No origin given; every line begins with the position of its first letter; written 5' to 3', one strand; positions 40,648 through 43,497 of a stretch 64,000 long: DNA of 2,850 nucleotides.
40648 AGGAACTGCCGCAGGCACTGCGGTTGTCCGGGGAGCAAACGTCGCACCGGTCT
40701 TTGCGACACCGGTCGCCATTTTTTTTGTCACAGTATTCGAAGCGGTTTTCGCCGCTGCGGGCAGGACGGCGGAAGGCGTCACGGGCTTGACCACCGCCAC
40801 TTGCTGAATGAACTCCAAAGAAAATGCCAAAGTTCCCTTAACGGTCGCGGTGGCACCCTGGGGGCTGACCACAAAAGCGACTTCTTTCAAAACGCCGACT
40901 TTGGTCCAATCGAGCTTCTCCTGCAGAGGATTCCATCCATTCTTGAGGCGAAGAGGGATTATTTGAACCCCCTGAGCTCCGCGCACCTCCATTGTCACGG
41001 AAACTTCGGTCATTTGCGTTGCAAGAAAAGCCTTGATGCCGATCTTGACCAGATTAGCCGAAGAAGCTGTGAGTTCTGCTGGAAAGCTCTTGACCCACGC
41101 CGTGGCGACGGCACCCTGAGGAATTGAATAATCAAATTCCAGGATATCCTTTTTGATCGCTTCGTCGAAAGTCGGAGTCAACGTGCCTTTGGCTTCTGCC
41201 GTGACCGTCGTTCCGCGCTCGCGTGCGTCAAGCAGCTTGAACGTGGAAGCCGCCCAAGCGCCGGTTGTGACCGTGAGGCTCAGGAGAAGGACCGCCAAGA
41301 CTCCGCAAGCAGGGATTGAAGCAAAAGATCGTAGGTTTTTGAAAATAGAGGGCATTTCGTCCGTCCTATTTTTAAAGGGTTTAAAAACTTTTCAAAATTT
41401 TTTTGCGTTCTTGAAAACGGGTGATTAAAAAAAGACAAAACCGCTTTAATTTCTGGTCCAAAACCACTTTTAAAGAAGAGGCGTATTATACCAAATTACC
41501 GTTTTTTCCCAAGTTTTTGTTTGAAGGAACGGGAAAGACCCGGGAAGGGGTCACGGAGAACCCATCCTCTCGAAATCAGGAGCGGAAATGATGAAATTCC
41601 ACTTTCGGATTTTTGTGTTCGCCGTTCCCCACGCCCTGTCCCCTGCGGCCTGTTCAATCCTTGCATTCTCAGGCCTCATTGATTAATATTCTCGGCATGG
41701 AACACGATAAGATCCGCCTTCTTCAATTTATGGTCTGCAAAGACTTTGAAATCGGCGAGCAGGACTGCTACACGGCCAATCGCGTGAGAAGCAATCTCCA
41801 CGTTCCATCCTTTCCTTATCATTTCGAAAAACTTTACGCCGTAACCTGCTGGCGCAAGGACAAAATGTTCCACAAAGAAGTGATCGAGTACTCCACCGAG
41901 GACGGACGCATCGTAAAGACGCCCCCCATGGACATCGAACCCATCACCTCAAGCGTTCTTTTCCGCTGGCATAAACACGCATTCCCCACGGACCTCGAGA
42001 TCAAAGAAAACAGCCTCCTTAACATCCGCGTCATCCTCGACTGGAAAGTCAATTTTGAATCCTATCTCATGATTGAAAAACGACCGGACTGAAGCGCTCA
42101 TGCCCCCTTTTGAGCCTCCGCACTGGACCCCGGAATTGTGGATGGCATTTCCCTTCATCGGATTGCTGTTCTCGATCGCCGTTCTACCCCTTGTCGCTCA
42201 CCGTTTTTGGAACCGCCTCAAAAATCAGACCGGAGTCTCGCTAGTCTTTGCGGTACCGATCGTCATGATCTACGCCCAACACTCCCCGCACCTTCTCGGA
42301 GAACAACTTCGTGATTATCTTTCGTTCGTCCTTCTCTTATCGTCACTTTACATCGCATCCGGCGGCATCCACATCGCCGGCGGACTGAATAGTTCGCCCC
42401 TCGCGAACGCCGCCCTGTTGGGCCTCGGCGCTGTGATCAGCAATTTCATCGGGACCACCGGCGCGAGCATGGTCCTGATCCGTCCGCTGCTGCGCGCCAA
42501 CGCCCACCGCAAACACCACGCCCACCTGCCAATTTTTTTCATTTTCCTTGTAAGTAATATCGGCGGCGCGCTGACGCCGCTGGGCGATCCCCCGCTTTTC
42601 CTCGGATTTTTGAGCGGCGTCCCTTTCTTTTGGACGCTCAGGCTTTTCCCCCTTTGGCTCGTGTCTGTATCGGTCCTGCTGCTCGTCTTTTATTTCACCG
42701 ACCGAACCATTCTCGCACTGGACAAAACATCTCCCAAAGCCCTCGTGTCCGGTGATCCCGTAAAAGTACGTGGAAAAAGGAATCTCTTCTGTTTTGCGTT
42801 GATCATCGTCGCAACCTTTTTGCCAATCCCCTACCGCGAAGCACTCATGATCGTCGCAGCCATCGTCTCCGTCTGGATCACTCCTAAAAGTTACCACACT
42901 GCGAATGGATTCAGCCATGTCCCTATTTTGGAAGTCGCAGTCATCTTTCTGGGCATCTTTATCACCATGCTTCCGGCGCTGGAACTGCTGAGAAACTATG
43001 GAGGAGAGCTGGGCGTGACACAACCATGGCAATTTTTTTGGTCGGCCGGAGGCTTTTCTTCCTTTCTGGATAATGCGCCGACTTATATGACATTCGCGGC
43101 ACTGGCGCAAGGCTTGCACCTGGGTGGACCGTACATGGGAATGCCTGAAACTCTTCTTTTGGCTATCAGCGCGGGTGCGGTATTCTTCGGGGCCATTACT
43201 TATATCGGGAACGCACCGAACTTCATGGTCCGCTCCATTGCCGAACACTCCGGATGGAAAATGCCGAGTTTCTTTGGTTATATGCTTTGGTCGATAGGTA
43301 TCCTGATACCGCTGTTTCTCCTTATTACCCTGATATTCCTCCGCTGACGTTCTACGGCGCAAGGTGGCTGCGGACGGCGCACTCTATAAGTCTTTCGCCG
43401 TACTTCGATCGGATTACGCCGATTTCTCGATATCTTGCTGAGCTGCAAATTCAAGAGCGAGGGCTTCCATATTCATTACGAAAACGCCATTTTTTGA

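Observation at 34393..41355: Second giant gene: extracytoplasmic tandem repeat domains + ~20-TM region + cytoplasmic GH94-like phosphorylase domain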

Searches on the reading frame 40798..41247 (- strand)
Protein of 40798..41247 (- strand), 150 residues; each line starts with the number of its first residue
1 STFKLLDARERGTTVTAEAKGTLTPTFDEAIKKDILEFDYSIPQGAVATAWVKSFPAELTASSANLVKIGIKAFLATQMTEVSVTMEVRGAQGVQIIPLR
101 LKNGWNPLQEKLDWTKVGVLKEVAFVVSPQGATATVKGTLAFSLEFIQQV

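Call 108: search_solved_structures(query=A3, max_evalue=10)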
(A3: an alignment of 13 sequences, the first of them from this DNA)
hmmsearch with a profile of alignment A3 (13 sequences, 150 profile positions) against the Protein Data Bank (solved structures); distinct sequences matched with E-value up to 10: 1.
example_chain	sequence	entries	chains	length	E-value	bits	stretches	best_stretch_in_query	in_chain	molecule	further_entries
5ixh_A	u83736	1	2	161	0.68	12.9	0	58-95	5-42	YceI-like domain protein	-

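Call 109: search_protein_families(library=pfam, alignment_id=A3, max_evalue=5)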
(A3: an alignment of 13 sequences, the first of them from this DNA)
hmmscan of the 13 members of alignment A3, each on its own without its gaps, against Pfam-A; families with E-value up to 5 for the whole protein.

A. member 1, seq(150 aa): 1 family
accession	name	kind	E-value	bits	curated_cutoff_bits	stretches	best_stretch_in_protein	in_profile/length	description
PF05870.17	PA_decarbox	-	0.036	14.2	24.6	1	36-89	27-77/158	Phenolic acid decarboxylase (PAD)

B. families by the number of members that match (of 13 scanned): 4 families
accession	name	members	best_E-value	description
PF05870.17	PA_decarbox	1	0.036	Phenolic acid decarboxylase (PAD)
PF07987.16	DUF1775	1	0.046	Domain of unkown function (DUF1775)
PF24289.1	DUF7477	1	0.15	Domain of unknown function (DUF7477)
PF16048.10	Antimicrobial23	1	0.25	Frog antimicrobial peptide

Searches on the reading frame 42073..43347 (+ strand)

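Call 18: search_protein_families(library=pfam, proteins=[window:42073-43347:+], max_evalue=0.01)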
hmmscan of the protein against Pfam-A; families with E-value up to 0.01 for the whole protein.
window:42073-43347:+ (424 aa): 2 families
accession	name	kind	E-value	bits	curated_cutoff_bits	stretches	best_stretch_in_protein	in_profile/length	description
PF16980.11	CitMHS_2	-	5.9e-144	480.5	25.7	1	22-423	6-448/448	Putative citrate transport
PF03600.22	CitMHS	-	1.7e-13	50.8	31.9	1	114-368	82-336/336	Citrate transporter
